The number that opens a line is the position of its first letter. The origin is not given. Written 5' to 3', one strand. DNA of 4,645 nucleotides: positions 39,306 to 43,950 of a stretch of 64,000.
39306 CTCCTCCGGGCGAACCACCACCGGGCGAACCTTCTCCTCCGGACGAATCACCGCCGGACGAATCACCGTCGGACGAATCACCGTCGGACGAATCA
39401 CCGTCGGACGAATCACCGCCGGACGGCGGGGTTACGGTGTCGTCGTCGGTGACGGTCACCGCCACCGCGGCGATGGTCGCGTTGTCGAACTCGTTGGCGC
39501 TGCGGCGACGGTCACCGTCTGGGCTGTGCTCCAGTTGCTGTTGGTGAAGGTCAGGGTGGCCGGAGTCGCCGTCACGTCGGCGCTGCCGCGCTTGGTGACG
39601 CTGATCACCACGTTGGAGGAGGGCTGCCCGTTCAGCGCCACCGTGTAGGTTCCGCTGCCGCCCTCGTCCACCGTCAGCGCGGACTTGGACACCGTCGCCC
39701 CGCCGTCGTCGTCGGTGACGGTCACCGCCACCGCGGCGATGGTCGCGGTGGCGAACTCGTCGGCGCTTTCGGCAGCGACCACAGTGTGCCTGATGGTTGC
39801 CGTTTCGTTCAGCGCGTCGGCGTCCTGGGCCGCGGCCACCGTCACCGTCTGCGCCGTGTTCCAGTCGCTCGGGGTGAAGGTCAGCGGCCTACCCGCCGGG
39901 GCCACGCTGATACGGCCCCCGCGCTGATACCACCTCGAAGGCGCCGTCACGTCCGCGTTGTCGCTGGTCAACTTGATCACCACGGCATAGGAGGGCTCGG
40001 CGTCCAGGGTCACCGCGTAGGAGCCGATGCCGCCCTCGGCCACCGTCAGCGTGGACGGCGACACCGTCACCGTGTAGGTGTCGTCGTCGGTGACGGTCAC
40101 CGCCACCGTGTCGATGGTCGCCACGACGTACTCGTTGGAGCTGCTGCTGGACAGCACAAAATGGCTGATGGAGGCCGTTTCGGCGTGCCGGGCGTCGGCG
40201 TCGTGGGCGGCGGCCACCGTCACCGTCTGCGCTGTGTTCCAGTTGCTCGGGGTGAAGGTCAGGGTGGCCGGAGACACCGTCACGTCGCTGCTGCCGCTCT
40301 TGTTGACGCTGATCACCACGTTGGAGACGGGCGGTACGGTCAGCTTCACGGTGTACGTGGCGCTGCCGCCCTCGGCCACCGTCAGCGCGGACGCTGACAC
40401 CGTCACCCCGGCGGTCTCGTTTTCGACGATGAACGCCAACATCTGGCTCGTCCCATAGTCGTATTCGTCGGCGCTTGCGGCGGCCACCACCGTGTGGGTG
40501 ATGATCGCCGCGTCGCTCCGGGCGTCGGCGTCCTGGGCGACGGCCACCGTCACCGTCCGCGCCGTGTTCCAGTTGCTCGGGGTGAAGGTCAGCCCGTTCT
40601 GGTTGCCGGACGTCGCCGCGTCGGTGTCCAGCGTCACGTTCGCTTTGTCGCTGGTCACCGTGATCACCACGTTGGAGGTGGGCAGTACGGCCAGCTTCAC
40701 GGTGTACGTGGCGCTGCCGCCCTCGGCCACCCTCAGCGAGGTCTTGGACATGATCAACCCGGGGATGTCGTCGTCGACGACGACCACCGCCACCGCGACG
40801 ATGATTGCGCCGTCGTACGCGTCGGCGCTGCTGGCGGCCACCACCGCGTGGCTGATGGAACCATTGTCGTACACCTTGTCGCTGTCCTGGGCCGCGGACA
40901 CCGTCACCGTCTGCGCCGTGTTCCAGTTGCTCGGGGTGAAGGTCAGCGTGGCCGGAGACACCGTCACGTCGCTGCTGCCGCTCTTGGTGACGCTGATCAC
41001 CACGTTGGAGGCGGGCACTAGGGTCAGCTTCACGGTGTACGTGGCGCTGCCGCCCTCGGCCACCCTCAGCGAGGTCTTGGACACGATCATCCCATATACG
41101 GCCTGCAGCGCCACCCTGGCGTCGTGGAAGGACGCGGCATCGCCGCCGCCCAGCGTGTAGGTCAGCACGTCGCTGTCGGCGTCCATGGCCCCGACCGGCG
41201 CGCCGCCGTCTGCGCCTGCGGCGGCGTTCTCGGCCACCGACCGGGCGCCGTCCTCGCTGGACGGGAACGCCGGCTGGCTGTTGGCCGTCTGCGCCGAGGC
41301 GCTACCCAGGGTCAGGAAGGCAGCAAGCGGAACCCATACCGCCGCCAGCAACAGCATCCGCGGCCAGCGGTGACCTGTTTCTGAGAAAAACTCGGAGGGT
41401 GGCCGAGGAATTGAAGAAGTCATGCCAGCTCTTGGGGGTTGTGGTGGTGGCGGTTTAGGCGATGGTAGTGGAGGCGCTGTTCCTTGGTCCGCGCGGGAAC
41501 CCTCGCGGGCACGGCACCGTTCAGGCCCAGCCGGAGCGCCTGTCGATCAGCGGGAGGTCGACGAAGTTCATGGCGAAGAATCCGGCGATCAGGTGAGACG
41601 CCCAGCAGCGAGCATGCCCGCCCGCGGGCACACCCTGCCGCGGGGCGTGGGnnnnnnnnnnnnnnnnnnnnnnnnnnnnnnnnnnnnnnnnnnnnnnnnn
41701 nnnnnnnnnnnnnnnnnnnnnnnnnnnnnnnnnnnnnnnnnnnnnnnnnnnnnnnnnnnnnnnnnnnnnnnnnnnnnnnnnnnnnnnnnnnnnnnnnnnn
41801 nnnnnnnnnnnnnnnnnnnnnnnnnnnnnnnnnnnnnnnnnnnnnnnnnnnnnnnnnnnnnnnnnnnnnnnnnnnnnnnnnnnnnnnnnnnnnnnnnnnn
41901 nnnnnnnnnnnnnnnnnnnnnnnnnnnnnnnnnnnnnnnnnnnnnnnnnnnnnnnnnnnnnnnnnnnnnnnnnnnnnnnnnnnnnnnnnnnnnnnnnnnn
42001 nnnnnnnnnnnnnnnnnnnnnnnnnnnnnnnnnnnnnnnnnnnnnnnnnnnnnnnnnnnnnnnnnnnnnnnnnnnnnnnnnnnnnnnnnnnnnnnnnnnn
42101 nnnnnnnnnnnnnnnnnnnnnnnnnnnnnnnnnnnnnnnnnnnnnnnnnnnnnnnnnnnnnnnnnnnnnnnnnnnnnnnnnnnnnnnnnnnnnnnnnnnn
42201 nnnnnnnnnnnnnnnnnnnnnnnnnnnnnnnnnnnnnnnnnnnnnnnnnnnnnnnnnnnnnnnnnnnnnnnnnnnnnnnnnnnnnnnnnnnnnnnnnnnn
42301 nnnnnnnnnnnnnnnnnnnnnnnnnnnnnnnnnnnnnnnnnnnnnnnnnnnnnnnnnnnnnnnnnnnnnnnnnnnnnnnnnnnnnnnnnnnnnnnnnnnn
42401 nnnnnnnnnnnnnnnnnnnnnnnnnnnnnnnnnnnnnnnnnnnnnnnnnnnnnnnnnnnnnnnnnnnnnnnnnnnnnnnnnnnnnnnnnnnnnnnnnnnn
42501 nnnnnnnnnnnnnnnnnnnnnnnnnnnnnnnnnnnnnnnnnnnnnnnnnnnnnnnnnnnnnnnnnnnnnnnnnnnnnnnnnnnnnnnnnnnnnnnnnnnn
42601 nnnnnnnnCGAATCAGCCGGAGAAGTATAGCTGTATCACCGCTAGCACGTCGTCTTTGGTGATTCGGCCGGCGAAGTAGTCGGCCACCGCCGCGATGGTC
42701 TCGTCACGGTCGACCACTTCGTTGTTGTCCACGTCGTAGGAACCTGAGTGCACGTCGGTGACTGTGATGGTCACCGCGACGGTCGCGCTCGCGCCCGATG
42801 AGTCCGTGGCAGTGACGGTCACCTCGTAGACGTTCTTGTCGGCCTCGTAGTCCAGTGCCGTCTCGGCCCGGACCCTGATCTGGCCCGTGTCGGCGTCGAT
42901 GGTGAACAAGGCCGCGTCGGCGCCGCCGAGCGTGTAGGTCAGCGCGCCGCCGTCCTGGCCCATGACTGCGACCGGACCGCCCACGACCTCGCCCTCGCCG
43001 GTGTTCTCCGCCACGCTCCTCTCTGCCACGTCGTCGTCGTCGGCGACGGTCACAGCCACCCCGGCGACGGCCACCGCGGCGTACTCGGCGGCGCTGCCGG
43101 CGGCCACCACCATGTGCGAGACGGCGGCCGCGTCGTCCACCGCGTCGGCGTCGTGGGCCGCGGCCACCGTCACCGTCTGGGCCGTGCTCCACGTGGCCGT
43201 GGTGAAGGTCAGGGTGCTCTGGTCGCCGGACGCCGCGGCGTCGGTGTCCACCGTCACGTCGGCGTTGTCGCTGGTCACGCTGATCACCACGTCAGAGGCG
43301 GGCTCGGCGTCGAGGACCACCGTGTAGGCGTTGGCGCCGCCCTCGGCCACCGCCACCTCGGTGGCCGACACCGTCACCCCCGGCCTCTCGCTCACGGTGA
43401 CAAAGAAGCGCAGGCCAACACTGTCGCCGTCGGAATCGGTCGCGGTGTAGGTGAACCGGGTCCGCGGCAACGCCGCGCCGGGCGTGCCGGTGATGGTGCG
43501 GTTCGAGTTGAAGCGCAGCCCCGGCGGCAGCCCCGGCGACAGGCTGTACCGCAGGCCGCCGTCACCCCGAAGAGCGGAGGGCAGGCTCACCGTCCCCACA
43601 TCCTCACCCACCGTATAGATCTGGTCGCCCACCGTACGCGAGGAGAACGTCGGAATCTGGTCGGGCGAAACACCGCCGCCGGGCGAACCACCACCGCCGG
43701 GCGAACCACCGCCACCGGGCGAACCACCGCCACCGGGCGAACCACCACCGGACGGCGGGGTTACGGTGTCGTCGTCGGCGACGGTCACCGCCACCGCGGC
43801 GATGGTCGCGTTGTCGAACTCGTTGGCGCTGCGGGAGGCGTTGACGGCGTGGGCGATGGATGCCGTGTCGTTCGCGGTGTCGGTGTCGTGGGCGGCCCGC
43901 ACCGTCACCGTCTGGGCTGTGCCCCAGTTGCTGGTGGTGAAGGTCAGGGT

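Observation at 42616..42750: Hypothesis: a cohesin-dockerin-like tethering system for giant adhesins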

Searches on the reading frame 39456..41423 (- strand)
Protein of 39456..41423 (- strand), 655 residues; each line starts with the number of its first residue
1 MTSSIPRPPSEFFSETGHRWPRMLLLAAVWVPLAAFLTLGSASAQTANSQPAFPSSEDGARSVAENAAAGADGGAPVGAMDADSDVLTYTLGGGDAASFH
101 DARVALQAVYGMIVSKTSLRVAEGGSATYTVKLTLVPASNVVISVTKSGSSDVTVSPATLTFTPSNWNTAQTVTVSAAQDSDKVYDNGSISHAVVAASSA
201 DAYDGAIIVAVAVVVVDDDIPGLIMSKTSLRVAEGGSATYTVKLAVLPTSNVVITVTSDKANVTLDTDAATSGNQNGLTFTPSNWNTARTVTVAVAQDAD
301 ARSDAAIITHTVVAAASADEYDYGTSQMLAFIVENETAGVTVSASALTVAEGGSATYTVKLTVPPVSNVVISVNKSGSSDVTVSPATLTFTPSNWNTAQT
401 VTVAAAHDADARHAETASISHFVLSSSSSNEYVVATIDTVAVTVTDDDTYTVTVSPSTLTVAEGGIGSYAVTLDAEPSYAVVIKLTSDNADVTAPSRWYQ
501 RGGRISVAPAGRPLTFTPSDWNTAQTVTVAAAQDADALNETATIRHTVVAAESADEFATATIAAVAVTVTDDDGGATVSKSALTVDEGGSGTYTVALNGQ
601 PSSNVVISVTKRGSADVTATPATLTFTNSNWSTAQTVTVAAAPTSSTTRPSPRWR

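Call 79: search_protein_families(library=pfam, proteins=[window:39456-41423:-], max_evalue=0.001)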
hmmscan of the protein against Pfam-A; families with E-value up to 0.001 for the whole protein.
window:39456-41423:- (655 aa): 3 families
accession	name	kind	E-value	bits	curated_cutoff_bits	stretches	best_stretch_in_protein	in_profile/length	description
PF17766.7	fn3_6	-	4.1e-13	49.8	26.4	0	123-191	15-85/99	Fibronectin type-III domain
PF20579.4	LapA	-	3.4e-05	24.6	27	0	117-218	9-98/99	LapA domain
PF21590.2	AP5B1_C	-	0.00053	21.1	21.9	0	349-386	41-78/95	AP5B1, C-terminal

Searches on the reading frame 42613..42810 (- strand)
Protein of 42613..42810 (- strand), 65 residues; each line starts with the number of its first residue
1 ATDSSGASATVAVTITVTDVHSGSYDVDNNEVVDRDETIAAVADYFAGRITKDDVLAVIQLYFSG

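Call 7: search_protein_families(library=pfam, proteins=[window:42613-42810:-], max_evalue=1)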
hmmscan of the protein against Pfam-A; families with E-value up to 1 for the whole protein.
window:42613-42810:- (65 aa): 4 families
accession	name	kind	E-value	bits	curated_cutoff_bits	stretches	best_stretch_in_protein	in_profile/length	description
PF13405.12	EF-hand_6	-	0.025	14.8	25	0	25-42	9-26/30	EF-hand domain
PF18495.6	VbhA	-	0.072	13.5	25.9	1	36-57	21-42/47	Antitoxin VbhA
PF19128.5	DUF5811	-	0.097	13.4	25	1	2-37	36-74/103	Family of unknown function (DUF5811)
PF23857.1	Phage_TAC_19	-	0.16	12.6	27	1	28-57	43-74/109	Phage tail chaperone protein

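Call 8: search_protein_families(library=ncbifam, proteins=[window:42613-42810:-], max_evalue=1)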
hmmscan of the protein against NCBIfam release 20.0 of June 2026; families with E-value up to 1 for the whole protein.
window:42613-42810:- (65 aa): 1 family
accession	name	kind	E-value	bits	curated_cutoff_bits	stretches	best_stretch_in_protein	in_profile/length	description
NF047366.1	TscT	equivalog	0.15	12.5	100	1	24-63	33-72/100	type II toxin-antitoxin system toxin TscT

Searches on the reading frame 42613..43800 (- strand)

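Call 7: search_protein_families(library=pfam, proteins=[window:42613-43800:-], max_evalue=1)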
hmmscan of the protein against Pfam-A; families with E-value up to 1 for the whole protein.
window:42613-43800:- (395 aa): 7 families
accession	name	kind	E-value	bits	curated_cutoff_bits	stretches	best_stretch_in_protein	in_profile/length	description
PF05345.18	He_PIG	-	3.3e-10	40.7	24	2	80-137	34-96/96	Putative Ig domain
PF00028.23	Cadherin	-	8e-10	39.4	28.8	1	284-348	28-93/93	Cadherin domain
PF17963.7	Big_9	-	0.00033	21.9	23.6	2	257-346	10-89/89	Bacterial Ig domain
PF16403.11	Bact_surface_Ig-like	-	0.017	15.6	27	1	288-347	16-71/71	Bacterial surface protein, Ig-like domain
PF22036.2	MoaF_like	-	0.023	15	27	1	312-380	12-75/94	MoaF-like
PF03413.25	PepSY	-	0.063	14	24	0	313-336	21-40/60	Peptidase propeptide and YPEB domain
PF11614.14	FixG_C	-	0.18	12.4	25.6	0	131-188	48-105/119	IG-like fold at C-terminal of FixG, putative oxidoreductase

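Call 8: search_protein_families(library=ncbifam, proteins=[window:42613-43800:-], max_evalue=1)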
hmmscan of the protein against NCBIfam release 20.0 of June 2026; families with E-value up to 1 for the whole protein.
window:42613-43800:- (395 aa): 2 families
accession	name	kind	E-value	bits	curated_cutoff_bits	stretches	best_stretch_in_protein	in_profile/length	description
NF033932.1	LapB_rpt_80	domain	0.025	14.9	45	1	325-365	3-44/83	LapB repeat-containing protein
TIGR03660.1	T1SS_rpt_143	domain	0.028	14.3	66.05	1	283-363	42-125/143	T1SS-143 repeat domain-containing protein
